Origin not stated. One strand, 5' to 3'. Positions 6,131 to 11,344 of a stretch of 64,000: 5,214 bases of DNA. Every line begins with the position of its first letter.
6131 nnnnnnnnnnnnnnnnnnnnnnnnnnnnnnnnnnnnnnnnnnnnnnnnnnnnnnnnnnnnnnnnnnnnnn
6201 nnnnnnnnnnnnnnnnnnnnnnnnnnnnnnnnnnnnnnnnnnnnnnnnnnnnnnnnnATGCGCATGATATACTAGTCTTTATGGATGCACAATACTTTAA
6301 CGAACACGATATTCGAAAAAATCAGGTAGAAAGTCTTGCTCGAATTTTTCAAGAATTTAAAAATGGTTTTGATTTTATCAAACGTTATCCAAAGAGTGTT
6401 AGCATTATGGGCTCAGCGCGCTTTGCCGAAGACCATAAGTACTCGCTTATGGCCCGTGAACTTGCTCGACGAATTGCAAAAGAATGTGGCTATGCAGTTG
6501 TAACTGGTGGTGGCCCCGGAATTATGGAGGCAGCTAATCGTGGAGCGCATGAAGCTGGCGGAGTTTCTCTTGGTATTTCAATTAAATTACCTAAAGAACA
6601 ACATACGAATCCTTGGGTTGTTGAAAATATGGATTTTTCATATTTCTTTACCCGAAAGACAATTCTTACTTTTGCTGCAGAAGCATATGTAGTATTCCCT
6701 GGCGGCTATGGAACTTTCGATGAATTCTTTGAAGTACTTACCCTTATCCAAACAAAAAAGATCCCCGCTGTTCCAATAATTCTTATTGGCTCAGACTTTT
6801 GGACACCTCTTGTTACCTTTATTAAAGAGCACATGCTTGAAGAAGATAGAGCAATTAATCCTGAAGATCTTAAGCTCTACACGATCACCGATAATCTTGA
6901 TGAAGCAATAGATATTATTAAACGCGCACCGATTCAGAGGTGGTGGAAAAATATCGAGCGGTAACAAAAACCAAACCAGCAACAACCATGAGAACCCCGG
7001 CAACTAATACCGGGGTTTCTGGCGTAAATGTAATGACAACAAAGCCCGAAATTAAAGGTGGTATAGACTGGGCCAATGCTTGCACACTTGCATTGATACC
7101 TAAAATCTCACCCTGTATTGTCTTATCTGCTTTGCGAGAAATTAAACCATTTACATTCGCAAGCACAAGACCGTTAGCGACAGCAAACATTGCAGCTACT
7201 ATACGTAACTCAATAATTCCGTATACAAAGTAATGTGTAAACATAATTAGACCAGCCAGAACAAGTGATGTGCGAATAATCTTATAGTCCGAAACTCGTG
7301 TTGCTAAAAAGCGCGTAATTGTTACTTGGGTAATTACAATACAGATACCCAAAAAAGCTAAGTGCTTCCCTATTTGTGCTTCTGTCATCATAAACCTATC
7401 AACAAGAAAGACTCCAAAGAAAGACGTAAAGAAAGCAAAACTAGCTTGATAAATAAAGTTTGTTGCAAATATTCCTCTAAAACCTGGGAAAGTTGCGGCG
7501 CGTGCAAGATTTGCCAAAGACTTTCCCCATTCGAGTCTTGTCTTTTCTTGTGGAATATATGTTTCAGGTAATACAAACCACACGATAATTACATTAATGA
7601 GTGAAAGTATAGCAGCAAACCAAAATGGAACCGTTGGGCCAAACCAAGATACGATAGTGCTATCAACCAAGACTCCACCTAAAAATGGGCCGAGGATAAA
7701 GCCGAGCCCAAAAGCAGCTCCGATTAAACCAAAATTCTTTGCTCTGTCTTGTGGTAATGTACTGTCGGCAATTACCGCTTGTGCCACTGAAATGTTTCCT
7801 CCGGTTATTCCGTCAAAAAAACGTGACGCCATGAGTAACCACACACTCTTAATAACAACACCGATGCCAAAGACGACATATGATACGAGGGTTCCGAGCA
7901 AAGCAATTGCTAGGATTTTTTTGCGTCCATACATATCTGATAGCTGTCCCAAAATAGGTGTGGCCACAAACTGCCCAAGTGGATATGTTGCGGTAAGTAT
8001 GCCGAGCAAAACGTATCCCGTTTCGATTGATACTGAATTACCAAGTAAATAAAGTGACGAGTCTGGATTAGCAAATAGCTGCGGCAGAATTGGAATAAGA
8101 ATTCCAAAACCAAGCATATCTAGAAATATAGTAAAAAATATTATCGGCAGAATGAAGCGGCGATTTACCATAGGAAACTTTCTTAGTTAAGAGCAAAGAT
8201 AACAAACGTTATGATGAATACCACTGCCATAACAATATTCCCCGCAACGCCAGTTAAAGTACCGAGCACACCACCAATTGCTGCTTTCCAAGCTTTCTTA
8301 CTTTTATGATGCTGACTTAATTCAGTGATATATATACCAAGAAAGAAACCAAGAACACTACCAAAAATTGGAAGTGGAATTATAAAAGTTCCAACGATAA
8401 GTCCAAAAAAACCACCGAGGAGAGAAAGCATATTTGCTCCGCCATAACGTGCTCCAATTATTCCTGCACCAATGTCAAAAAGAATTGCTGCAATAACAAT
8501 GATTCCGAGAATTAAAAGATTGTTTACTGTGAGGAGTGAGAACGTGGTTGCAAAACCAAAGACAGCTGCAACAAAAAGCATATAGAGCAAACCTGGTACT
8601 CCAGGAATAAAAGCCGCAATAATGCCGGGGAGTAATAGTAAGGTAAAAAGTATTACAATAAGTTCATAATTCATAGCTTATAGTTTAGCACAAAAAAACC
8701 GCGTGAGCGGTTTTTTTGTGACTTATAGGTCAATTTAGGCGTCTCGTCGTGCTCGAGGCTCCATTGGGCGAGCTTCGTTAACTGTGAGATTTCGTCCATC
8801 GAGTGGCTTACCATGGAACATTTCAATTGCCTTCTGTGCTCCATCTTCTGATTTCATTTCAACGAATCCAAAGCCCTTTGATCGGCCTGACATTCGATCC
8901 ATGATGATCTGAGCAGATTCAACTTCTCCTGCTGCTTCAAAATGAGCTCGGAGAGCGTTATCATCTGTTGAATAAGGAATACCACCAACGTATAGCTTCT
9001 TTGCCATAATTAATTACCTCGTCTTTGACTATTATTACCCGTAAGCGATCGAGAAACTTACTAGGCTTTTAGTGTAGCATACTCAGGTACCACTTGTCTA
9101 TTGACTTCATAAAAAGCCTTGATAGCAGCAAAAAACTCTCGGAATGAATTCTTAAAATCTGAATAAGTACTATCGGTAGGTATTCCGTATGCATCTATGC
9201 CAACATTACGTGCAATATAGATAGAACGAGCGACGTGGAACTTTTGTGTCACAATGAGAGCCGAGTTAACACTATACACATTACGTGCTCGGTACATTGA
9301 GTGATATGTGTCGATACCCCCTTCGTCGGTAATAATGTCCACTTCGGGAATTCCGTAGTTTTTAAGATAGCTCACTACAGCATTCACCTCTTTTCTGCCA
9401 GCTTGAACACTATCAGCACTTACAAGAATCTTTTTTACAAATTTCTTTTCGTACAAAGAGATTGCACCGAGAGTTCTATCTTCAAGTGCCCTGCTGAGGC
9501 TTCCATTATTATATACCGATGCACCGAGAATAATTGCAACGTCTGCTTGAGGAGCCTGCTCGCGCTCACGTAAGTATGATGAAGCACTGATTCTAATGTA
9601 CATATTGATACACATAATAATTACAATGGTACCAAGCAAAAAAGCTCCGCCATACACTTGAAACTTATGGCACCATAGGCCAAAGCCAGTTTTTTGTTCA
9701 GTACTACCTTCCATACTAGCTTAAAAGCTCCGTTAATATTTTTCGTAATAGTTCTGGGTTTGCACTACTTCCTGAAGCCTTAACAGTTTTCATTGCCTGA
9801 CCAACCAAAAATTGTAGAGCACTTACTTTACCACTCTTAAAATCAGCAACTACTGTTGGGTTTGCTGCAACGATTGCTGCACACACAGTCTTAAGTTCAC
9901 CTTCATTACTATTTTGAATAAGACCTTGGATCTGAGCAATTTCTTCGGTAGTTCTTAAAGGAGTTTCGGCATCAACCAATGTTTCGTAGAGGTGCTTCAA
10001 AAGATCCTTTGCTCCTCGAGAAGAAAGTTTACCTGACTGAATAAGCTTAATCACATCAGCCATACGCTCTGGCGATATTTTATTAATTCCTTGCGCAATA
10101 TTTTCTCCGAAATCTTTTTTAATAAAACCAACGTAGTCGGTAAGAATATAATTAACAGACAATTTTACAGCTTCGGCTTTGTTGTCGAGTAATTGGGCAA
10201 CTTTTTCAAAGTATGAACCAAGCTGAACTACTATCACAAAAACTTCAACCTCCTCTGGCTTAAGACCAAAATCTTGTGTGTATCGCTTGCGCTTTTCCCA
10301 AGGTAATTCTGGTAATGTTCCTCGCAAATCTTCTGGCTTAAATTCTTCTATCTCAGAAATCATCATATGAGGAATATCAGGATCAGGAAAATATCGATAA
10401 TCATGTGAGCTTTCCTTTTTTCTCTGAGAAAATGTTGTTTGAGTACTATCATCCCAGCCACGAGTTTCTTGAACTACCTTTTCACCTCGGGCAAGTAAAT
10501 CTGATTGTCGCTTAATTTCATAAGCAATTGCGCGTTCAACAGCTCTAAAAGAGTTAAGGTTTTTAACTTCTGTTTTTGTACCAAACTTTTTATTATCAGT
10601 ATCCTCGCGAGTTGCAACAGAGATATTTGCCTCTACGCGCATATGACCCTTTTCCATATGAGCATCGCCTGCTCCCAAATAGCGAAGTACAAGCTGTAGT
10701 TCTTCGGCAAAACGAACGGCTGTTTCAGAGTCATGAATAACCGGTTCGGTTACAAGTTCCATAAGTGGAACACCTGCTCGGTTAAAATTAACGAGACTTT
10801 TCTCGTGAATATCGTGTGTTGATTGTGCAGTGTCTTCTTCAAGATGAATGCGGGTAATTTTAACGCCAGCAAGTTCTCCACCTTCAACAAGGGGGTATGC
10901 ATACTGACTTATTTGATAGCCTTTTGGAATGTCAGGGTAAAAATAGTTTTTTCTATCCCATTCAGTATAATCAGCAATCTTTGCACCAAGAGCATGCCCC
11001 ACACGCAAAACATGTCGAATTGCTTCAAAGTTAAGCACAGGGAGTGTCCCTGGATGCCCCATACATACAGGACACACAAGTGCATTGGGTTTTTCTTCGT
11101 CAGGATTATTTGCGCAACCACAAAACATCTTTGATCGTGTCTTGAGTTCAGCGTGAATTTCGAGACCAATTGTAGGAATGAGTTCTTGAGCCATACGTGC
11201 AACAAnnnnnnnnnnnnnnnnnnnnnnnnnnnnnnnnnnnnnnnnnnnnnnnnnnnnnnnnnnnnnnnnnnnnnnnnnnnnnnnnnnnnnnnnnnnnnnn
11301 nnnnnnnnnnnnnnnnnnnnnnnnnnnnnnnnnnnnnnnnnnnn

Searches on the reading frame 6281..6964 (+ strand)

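Call 7: search_protein_families(library=pfam, proteins=[window:6281-6964:+], max_evalue=0.001)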
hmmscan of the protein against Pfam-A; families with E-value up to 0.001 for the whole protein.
window:6281-6964:+ (227 aa): 2 families
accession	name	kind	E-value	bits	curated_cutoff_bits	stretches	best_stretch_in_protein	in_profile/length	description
PF03641.19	Lysine_decarbox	-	2e-32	112.6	27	1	82-211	1-129/131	Possible lysine decarboxylase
PF18306.6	LDcluster4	-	4.8e-19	68.9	26.3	1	39-159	3-118/151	SLOG cluster4 family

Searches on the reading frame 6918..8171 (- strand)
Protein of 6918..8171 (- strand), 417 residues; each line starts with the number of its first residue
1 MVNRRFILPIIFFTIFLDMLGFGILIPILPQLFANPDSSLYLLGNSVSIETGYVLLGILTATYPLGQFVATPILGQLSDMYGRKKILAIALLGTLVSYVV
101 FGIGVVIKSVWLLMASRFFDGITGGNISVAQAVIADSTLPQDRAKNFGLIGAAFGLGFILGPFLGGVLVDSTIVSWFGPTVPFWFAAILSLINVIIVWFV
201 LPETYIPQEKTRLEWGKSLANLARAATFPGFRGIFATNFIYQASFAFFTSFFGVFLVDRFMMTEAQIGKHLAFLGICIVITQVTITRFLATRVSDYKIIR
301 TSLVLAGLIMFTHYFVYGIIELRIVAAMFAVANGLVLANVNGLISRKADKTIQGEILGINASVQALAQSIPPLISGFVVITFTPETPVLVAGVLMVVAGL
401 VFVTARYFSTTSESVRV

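Call 7: search_protein_families(library=pfam, proteins=[window:6918-8171:-], max_evalue=0.001)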
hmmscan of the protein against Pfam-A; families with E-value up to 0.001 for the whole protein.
window:6918-8171:- (417 aa): 2 families
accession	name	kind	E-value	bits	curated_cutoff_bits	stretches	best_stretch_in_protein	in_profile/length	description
PF07690.21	MFS_1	-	3.5e-49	168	33.4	2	11-370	1-345/347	Major Facilitator Superfamily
PF00083.30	Sugar_tr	-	9.3e-11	41.7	22.3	1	53-214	45-205/452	Sugar (and other) transporter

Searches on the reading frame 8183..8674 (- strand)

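Call 7: search_protein_families(library=pfam, proteins=[window:8183-8674:-], max_evalue=0.001)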
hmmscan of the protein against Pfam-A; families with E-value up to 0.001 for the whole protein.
window:8183-8674:- (163 aa): 1 family
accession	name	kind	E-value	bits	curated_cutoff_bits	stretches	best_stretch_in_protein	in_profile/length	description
PF04306.18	DUF456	-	1.3e-24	87.5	29.4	1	22-159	1-137/139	Protein of unknown function (DUF456)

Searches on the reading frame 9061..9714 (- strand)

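Call 7: search_protein_families(library=pfam, proteins=[window:9061-9714:-], max_evalue=0.001)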
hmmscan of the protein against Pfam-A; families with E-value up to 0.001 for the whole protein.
window:9061-9714:- (217 aa): 2 families
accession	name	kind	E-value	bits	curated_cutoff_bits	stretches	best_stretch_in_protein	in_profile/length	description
PF02698.23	DUF218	-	9.9e-20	71.3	27.6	1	58-192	1-129/133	DUF218 domain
PF20393.3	Pro_CA_2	-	0.00074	20.2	30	0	112-191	19-98/125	Putative carbonic anhydrase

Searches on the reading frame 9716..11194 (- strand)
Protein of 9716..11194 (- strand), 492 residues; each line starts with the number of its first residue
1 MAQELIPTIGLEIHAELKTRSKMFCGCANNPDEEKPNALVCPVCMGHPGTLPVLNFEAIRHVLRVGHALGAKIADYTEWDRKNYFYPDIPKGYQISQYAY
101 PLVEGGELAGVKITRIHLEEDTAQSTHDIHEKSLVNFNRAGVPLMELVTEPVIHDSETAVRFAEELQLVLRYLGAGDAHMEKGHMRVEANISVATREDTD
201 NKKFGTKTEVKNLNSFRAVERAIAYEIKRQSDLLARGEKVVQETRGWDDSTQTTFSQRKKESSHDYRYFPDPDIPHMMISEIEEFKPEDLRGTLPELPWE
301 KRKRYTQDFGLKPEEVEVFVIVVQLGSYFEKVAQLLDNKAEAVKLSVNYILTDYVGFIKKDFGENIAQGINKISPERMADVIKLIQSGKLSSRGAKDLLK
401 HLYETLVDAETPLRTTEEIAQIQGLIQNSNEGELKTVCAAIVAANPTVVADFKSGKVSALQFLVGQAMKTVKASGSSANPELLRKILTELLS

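Call 7: search_protein_families(library=pfam, proteins=[window:9716-11194:-], max_evalue=0.001)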
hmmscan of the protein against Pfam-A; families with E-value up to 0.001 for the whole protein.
window:9716-11194:- (492 aa): 2 families
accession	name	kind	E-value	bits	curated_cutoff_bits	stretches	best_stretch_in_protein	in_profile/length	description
PF02934.20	GatB_N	-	5.3e-106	354.3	23.4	1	8-281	2-273/277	GatB/GatE catalytic domain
PF02637.23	GatB_Yqey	-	1.2e-27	97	27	1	328-491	2-148/148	GatB domain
